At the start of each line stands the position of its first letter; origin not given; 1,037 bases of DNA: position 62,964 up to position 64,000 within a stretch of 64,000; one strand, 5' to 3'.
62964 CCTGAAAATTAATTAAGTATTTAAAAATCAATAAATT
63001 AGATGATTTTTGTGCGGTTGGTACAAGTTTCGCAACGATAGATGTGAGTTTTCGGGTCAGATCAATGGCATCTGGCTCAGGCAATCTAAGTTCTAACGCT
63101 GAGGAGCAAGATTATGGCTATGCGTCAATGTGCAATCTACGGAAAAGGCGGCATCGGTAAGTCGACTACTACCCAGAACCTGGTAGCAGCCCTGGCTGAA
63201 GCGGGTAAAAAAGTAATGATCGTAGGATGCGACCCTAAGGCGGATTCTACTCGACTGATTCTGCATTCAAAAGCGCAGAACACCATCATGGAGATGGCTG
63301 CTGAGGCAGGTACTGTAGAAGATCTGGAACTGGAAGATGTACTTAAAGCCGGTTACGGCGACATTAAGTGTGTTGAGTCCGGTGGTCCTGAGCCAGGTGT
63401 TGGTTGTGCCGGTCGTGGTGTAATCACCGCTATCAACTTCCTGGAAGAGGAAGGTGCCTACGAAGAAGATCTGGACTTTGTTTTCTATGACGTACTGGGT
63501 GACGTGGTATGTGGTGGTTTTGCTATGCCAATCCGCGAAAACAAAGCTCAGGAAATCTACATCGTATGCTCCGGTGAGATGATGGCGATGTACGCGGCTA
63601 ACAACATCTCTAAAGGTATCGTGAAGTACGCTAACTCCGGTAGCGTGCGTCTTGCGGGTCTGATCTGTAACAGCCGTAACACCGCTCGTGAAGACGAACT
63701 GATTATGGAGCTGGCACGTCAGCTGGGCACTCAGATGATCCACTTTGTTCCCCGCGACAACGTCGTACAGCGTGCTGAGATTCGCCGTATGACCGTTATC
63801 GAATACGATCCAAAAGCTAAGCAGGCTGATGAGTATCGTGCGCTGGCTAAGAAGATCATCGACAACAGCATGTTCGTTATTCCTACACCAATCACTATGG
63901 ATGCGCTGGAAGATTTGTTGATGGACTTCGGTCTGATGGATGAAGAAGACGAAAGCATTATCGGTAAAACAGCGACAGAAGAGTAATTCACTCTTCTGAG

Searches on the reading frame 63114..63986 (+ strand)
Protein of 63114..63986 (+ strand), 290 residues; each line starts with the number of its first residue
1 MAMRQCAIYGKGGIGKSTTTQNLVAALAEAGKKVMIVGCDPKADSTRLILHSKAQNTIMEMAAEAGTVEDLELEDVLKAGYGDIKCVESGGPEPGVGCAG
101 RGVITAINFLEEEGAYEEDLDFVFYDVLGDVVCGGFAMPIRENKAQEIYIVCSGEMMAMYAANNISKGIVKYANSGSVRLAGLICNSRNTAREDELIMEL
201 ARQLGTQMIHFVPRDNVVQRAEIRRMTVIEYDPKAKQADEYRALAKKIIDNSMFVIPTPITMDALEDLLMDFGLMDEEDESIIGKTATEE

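Call 78: search_protein_families(library=pfam, proteins=[window:63114-63986:+], max_evalue=0.00001)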
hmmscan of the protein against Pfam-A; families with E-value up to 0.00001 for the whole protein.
window:63114-63986:+ (290 aa): 5 families
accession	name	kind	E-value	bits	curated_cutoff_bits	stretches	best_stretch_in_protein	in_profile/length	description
PF00142.24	Fer4_NifH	-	1.3e-131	438.5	25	1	4-275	1-271/271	4Fe-4S iron sulfur cluster binding proteins, NifH/frxC family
PF01656.29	CbiA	-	2.3e-14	53.9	25.4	1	8-228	4-125/125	CobQ/CobB/MinD/ParA nucleotide binding domain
PF13614.12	AAA_31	-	1e-11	45.5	27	1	10-75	9-76/177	AAA domain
PF10609.15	ParA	-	1.5e-08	34.8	27.1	1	9-56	10-57/246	NUBPL iron-transfer P-loop NTPase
PF02374.21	ArsA_ATPase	-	3.8e-06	26.8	24.3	1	4-47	2-44/305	Anion-transporting ATPase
